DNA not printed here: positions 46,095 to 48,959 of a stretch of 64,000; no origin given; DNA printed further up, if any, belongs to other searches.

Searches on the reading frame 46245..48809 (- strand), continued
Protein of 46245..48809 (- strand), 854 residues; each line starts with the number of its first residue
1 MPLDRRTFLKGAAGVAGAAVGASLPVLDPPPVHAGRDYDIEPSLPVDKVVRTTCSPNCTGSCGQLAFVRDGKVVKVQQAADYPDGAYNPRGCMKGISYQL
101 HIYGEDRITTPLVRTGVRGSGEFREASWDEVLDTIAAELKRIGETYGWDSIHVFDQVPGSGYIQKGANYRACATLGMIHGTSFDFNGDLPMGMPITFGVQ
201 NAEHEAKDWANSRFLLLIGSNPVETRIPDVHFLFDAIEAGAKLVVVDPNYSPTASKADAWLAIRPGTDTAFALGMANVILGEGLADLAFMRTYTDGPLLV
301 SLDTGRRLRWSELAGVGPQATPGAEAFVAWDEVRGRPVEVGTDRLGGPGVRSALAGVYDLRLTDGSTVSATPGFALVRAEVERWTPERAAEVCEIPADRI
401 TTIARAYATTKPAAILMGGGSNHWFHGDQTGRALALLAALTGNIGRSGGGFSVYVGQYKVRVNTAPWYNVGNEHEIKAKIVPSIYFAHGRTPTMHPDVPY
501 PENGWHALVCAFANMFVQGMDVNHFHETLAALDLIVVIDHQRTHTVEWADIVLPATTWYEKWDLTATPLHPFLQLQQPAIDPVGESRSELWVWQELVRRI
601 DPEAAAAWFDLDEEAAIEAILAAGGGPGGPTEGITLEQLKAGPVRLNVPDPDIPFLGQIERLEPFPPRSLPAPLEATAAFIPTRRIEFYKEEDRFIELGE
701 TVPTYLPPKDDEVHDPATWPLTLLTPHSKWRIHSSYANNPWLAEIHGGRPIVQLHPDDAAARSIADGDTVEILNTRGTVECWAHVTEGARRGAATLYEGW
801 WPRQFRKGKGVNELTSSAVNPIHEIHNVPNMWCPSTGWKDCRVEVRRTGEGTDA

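Call 10: find_related_loci(query=window:46245-48809:-, collection=genome_contigs, flank=6000)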
Query window:46245-48809:- (854 aa) in genome_contigs; peptide patterns used: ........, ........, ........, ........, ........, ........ (x = any residue, [..] = any of these).
151 stretches matched a pattern; 108 encode a relative of the query (tblastn E <= 1e-3); the best 80 are kept; 80 distinct loci.
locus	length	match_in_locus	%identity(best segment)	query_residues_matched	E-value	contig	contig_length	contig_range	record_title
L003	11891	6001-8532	78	2-850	0e+0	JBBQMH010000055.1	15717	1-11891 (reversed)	MAG: Candidatus Limnocylindrales bacterium isolate Co_metawrap_434 Cmw_434_k141_9232130_length_15717_cov_16.9877, whole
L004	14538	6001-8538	80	1-847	0e+0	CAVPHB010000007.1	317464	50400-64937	MAG: uncultured Chloroflexia bacterium isolate MFD09964.bin.2.266 genome assembly, contig: contig_6395, whole genome sho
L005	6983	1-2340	83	70-854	0e+0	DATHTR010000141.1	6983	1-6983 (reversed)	MAG TPA_asm: Candidatus Angelobacter sp. isolate SMAG_U16085 k141_1759245, whole genome shotgun sequence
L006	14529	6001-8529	75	3-851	0e+0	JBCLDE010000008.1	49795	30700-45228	Candidatus Limnocylindrales bacterium isolate SLM_LV1_BS-K20 Node_8_length_49795_cov_73.695715, whole genome shotgun seq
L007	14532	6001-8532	73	1-850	0e+0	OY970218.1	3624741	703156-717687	MAG: uncultured Chloroflexia bacterium isolate MFD04716.bin.1.117 genome assembly, chromosome: 1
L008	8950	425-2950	74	3-850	0e+0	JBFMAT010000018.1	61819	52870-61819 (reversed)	MAG: Chloroflexota bacterium isolate MAG145 MAG145_18, whole genome shotgun sequence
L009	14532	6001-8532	73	1-850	0e+0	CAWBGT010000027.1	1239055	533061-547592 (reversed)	MAG: uncultured Chloroflexia bacterium isolate MFD04716.bin.3.834 genome assembly, contig: contig_7112, whole genome sho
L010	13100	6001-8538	71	1-854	0e+0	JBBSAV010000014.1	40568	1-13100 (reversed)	MAG: Candidatus Limnocylindrales bacterium isolate La6_metabat2.046 La6_metabat2.046_K_3484585_L_40568_cov_29.9842, whol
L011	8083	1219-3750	74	3-853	0e+0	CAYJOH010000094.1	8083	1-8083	MAG TPA_asm: uncultured Anaerolineaceae bacterium isolate ERP124720_co1_4 genome assembly, contig: NODE_10053_length_808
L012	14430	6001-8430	73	33-854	0e+0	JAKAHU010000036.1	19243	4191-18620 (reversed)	MAG: Chloroflexi bacterium isolate WY3.bin12 NODE_4707_length_19243_cov_1.950931, whole genome shotgun sequence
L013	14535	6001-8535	74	1-852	0e+0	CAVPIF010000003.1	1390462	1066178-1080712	MAG: uncultured Chloroflexia bacterium isolate MFD09964.bin.2.142 genome assembly, contig: contig_911, whole genome shot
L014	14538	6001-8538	71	1-854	0e+0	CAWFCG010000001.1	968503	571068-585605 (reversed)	MAG: uncultured Chloroflexia bacterium isolate MFD04716.bin.1.249 genome assembly, contig: contig_10538, whole genome sh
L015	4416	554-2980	73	34-854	0e+0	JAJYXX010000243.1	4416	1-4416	MAG: Chloroflexi bacterium isolate FK3.bin76 NODE_36865_length_4416_cov_8.337142, whole genome shotgun sequence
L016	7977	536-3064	72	1-851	0e+0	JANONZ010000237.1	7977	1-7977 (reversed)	MAG: Thermomicrobiales bacterium isolate VAR_43_metabat_27 VAR_43_k141_4711610, whole genome shotgun sequence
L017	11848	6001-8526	73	3-850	0e+0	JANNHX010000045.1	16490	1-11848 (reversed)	MAG: Chloroflexota bacterium isolate SOY_6_C_metabat_191 SOY_6_C_k141_1819552, whole genome shotgun sequence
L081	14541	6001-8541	44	3-850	0e+0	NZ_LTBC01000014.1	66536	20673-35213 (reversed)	Moorella mulderi DSM 14980 MOMU_contig000014, whole genome shotgun sequence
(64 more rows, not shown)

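Call 16: search_protein_families(library=pfam, proteins=[L081:3415-5757:+, L081:5534-5860:+, L081:8547-9233:+, L081:9249-10496:+, L081:11056-11739:+, L081:11770-12456:+, L081:12482-13075:+, L081:13316-14455:+, L081:1727-3418:+], max_evalue=0.001)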
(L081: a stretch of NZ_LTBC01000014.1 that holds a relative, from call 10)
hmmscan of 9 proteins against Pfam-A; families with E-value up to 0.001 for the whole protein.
L081:3415-5757:+ (780 aa): 3 families
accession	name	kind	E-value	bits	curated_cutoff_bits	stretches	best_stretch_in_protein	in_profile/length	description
PF00384.28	Molybdopterin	-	3.4e-54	184.6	24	1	103-527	1-352/353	Molybdopterin oxidoreductase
PF01568.27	Molydop_binding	-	1.1e-31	109.5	26.8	1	632-745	1-108/110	Molydopterin dinucleotide binding domain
PF04879.21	Molybdop_Fe4S4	-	8.7e-18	64.5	22.7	1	47-99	2-54/55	Molybdopterin oxidoreductase Fe4S4 domain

L081:5534-5860:+ (108 aa): 0 families

L081:8547-9233:+ (228 aa): 12 families
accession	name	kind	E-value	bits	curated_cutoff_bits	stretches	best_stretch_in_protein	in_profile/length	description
PF13247.11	Fer4_11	-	8.5e-20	71.3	26.2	2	56-120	2-68/100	4Fe-4S dicluster domain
PF12838.12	Fer4_7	-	4.2e-17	62.8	27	2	11-80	1-52/52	4Fe-4S dicluster domain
PF12837.12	Fer4_6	-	4e-14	52.2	25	2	89-110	2-23/24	4Fe-4S binding domain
PF00037.32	Fer4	-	1.3e-13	50.5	21.1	2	90-110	2-22/24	4Fe-4S binding domain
PF13237.11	Fer4_10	-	4.3e-12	46.2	25.5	2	57-107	2-53/53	4Fe-4S dicluster domain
PF12797.12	Fer4_2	-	5.3e-12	45.3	24.5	2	88-108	2-22/22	4Fe-4S binding domain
PF13187.11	Fer4_9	-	5.6e-12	45.9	27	2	95-182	1-50/52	4Fe-4S dicluster domain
PF13183.11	Fer4_8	-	6.3e-10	39.9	27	2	9-79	2-67/68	4Fe-4S dicluster domain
PF12798.12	Fer4_3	-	1.6e-06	28.9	27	0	96-109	1-14/15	4Fe-4S binding domain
PF25160.1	LdpA_Fe-S-bd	-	5.6e-06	26.5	27.6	1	69-109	6-41/49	LdpA Fe-S cluster-binding domain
PF14697.11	Fer4_21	-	0.0004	20.9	35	0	91-107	3-19/59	4Fe-4S dicluster domain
PF12800.12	Fer4_4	-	0.00043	20.8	24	0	94-109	2-17/17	4Fe-4S binding domain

L081:9249-10496:+ (415 aa): 1 family
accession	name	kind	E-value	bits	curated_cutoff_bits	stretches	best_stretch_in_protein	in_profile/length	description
PF03916.19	NrfD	-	2.3e-50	172.5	25.8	1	32-343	2-311/313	Polysulphide reductase, NrfD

L081:11056-11739:+ (227 aa): 0 families

L081:11770-12456:+ (228 aa): 12 families
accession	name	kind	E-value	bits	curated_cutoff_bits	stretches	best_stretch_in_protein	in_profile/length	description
PF12801.12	Fer4_5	-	1.2e-15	57.6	22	1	33-75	4-46/48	4Fe-4S binding domain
PF12838.12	Fer4_7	-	6.4e-13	49.4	27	2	162-207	1-50/52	4Fe-4S dicluster domain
PF13237.11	Fer4_10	-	5.4e-10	39.5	25.5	1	158-206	4-53/53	4Fe-4S dicluster domain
PF00037.32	Fer4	-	9.1e-10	38.4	21.1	1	157-178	2-23/24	4Fe-4S binding domain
PF13187.11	Fer4_9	-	1.9e-08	34.6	27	1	162-208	1-50/52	4Fe-4S dicluster domain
PF14697.11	Fer4_21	-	2.9e-08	34.1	35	1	157-211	2-58/59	4Fe-4S dicluster domain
PF12837.12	Fer4_6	-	1.5e-07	31.5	25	1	156-178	2-24/24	4Fe-4S binding domain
PF12797.12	Fer4_2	-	2.5e-06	27.5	24.5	1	154-175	1-22/22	4Fe-4S binding domain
PF13484.11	Fer4_16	-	2.7e-06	28.5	30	0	162-181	1-20/66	4Fe-4S double cluster binding domain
PF25160.1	LdpA_Fe-S-bd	-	1.6e-05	25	27.6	1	157-181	22-46/49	LdpA Fe-S cluster-binding domain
PF12798.12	Fer4_3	-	6.6e-05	23.9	27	0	163-177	1-15/15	4Fe-4S binding domain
PF13183.11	Fer4_8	-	0.00037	21.4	27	0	160-176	51-67/68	4Fe-4S dicluster domain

L081:12482-13075:+ (197 aa): 4 families
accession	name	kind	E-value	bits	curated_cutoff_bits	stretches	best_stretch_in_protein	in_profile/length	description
PF00440.29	TetR_N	-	2.6e-14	53.2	24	1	14-60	1-47/47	Bacterial regulatory proteins, tetR family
PF08359.16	TetR_C_4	-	1.9e-08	34.9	21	1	82-176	21-114/133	YsiA-like protein, C-terminal region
PF17932.6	TetR_C_24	-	6e-08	33.4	26.4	1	81-189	2-107/114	Tetracyclin repressor-like, C-terminal domain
PF16925.10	TetR_C_13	-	4.2e-05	24.3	27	1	118-180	39-101/109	Tetracyclin repressor-like, C-terminal domain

L081:13316-14455:+ (379 aa): 2 families
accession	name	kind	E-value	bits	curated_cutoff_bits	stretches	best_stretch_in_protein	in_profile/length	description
PF16576.10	HlyD_D23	-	3.8e-23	82.3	30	1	62-289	2-211/214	Barrel-sandwich domain of CusB or HlyD membrane-fusion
PF13437.12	HlyD_3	-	1.4e-16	61.5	22.2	1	188-289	2-106/106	HlyD family secretion protein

L081:1727-3418:+ (563 aa): 16 families
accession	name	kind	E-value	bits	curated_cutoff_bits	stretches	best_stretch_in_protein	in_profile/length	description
PF00158.32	Sigma54_activat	-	2.4e-71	239.2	20.2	1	256-423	1-167/168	Sigma-54 interaction domain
PF14532.12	Sigma54_activ_2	-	3.3e-22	79.7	25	1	257-428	1-138/138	Sigma-54 interaction domain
PF25601.1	AAA_lid_14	-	1.4e-21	76.5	27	1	429-507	1-77/87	AAA+ ATPase lid domain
PF00989.32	PAS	-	2.2e-15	57.1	22.6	2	115-209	2-108/113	PAS fold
PF02954.25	HTH_8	-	8.7e-15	54.6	22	1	520-560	2-42/42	Bacterial regulatory protein, Fis family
PF08448.16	PAS_4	-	2.9e-14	53.7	23.1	2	120-208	1-99/110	PAS fold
PF13188.13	PAS_8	-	2e-10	40.6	21.8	0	13-61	7-56/65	PAS domain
PF24820.1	Diguanyl_cycl_sensor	-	4.7e-10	39.8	28.1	1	127-164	9-46/109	Diguanylate cyclase-like sensor domain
PF07728.20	AAA_5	-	1.4e-09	38.5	22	1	279-399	1-123/139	AAA domain (dynein-related subfamily)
PF13426.13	PAS_9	-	3e-08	34.3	27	0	128-189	5-72/103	PAS domain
PF01078.27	Mg_chelatase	-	7.5e-06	25.9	20.3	1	272-398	16-157/207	Magnesium chelatase, subunit ChlI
PF13191.12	AAA_16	-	0.0001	23.3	32.6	1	264-315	10-62/167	AAA ATPase domain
PF07724.20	AAA_2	-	0.00015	22.3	27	1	277-399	3-125/166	AAA domain (Cdc48 subfamily)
PF12860.13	PAS_7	-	0.00028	21.5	27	0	124-171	5-53/115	PAS fold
PF13556.12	HTH_30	-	0.00031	20.9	27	0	530-559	6-35/59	PucR C-terminal helix-turn-helix domain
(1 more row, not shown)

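Call 20: search_dna_similar(query=window:46245-48809:-, collection=plasmids, mode=protein, max_rows=60, rows=spread, max_evalue=1e-20)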
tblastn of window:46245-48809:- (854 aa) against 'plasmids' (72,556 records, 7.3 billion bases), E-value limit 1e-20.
Records with a match: 446; places in all: 507; records where one place covers at least 80% of the query: 20.
Best place of each record, by identity: <60% 446.
By first word of the organism name: Ralstonia 131; Escherichia 99; Thermus 14; Caballeronia 11; Paracoccus 11; Klebsiella 10; Salmonella 10; Agrobacterium 9; Rhodococcus 8; Burkholderia 8; and 66 more.
By predicted mobility (MOB-suite, as given by PLSDB): non-mobilizable 240; mobilizable 172; conjugative 34.
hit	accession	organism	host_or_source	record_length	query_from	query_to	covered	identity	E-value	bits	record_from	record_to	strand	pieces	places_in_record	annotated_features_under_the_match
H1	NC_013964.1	Haloferax volcanii DS2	-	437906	25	849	97%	31.7%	2e-105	365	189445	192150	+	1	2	molybdopterin-dependent oxidoreductase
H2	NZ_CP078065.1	Haloferax larsenii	Cell culture,Salt Lake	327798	47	849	84%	34.3%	3e-76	392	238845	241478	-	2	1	molybdopterin-dependent oxidoreductase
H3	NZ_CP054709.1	Halarchaeum sp. CBA1220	solar salt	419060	47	600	65%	35.6%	7e-79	287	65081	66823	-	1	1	molybdopterin-dependent oxidoreductase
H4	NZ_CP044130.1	Halomicrobium sp. LC1Hm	-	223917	44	600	65%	31.5%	2e-55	216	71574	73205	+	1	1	molybdopterin-dependent oxidoreductase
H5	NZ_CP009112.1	Rhodococcus opacus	soil sample, Enrichment culture with ...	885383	50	600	65%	28.3%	2e-36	156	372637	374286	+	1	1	molybdopterin-dependent oxidoreductase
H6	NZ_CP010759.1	Phaeobacter inhibens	cell culture,clam larvae aquaculture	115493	58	588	62%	27.3%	2e-28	130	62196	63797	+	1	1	molybdopterin-dependent oxidoreductase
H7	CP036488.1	Rahnella aquatilis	cell culture,Rice-wheat rotation soil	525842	3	445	52%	30.9%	4e-31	139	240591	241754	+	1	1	dimethyl sulfoxide reductase subunit A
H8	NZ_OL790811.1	Proteus mirabilis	-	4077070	1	456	53%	28.6%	9e-28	129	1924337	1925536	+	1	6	none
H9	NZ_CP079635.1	Klebsiella pneumoniae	Homo sapiens,Pus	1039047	47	465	49%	29.4%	2e-46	188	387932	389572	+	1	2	none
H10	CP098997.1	Escherichia coli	culture,Pooled faeces sample collected ...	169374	47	448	47%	30.3%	5e-27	126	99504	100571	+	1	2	molybdopterin-dependent oxidoreductase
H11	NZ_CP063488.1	Escherichia coli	Gallus gallus,chicken stool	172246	47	448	47%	30.3%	5e-27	126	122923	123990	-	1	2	DMSO/selenate family reductase complex A subunit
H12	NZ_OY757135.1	Escherichia coli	broiler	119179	47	448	47%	30.3%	5e-27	126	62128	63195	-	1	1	DMSO/selenate family reductase complex A subunit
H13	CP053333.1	Salmonella enterica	Isolate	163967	47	461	49%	28.7%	2e-45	185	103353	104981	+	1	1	none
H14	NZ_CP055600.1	Escherichia fergusonii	culture,Pooled pig faecal samples ...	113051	32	449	49%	28.5%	8e-43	177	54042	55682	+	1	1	narZ: nitrate reductase Z subunit alpha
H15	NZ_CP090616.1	Vibrio pelagius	single cell,surface seawater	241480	5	444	52%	27.1%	3e-23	114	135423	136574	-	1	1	DMSO/selenate family reductase complex A subunit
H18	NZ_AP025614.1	Thermus thermophilus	-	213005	47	367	38%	34.6%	4e-47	190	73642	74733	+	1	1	nitrate reductase subunit alpha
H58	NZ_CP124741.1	Escherichia coli O157:H7 str. EDL933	Homo sapiens,feces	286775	42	296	30%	30.5%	2e-29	134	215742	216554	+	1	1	dmsA: dimethylsulfoxide reductase subunit A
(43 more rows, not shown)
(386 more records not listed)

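Call 21: get_annotated_region(hit=H1, flank=7000)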
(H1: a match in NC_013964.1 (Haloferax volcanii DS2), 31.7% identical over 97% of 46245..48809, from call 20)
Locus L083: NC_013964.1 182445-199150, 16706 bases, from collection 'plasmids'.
description: Haloferax volcanii DS2 plasmid pHV3, complete sequence
organism: Haloferax volcanii DS2 (NCBI taxid 309800)
taxonomy: Archaea; Euryarchaeota; Halobacteria; Halobacteriales; Haloferacaceae; Haloferax; Haloferax volcanii; Haloferax volcanii DS2
host: -; source: -; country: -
typing (MOB-suite, as given by PLSDB): non-mobilizable
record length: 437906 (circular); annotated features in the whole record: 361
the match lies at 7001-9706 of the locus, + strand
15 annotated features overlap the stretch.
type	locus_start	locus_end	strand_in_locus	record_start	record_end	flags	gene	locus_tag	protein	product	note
CDS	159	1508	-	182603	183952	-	-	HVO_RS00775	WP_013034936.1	IS4 family transposase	-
CDS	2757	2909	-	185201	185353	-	-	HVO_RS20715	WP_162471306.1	hypothetical protein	-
CDS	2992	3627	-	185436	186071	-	narO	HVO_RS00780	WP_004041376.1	transcriptional regulator NarO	-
CDS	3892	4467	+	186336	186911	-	-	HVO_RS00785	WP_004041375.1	hypothetical protein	-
CDS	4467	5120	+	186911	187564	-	-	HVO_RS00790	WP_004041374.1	Rieske 2Fe-2S domain-containing protein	-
CDS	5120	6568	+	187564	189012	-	-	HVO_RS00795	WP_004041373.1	cytochrome bc complex cytochrome b subunit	-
CDS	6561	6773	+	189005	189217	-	-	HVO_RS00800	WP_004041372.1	hypothetical protein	-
CDS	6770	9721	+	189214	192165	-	-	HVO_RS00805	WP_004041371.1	molybdopterin-dependent oxidoreductase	-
CDS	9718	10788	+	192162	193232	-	-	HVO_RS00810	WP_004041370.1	4Fe-4S dicluster domain-containing protein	-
CDS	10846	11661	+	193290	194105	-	-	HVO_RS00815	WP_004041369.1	ethylbenzene dehydrogenase-related protein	-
CDS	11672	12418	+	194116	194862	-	-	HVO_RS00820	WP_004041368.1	molecular chaperone TorD family protein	-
CDS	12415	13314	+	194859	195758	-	-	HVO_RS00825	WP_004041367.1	hypothetical protein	-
CDS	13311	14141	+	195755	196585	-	-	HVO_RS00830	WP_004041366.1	HEAT repeat domain-containing protein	-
CDS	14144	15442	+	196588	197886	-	-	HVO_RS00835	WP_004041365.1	P-loop NTPase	-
CDS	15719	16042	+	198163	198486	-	-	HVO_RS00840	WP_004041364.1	hypothetical protein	-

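Call 22: get_annotated_region(hit=H2, flank=7000)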
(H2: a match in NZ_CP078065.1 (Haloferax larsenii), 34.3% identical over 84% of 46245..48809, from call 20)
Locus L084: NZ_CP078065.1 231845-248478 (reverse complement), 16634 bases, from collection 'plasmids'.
description: Haloferax larsenii strain NCIM 5678 plasmid pHl5678-2, complete sequence
organism: Haloferax larsenii (NCBI taxid 302484)
taxonomy: Archaea; Euryarchaeota; Halobacteria; Halobacteriales; Haloferacaceae; Haloferax; Haloferax larsenii
host: -; source: Cell culture,Salt Lake; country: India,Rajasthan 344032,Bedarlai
typing (MOB-suite, as given by PLSDB): non-mobilizable
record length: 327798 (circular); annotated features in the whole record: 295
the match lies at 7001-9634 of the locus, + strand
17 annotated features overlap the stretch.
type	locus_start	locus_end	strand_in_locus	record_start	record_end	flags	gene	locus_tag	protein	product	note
CDS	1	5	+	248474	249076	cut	rdfA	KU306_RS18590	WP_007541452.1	rod-determining factor RdfA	-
CDS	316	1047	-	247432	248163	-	-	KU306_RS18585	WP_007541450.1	universal stress protein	-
CDS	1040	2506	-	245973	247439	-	-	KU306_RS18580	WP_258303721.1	APC family permease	-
CDS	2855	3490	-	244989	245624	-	-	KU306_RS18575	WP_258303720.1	helix-turn-helix domain-containing protein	-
CDS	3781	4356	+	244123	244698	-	-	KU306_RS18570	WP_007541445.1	hypothetical protein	-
CDS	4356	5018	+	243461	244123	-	-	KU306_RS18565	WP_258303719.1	Rieske 2Fe-2S domain-containing protein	-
CDS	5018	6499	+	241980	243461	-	-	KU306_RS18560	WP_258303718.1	cytochrome bc complex cytochrome b subunit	-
CDS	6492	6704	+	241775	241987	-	-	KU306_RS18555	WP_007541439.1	hypothetical protein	-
CDS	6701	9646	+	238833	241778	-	-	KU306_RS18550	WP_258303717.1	molybdopterin-dependent oxidoreductase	-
CDS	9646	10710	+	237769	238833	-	-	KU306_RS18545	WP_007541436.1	4Fe-4S dicluster domain-containing protein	-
CDS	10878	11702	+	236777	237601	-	-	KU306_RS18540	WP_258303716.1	ethylbenzene dehydrogenase-related protein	-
CDS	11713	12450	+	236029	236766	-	-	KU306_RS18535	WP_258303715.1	molecular chaperone TorD family protein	-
CDS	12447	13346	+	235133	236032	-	-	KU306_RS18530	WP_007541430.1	hypothetical protein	-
CDS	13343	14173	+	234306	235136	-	-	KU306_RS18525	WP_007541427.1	HEAT repeat domain-containing protein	-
CDS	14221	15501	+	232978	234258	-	-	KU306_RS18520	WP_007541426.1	P-loop NTPase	-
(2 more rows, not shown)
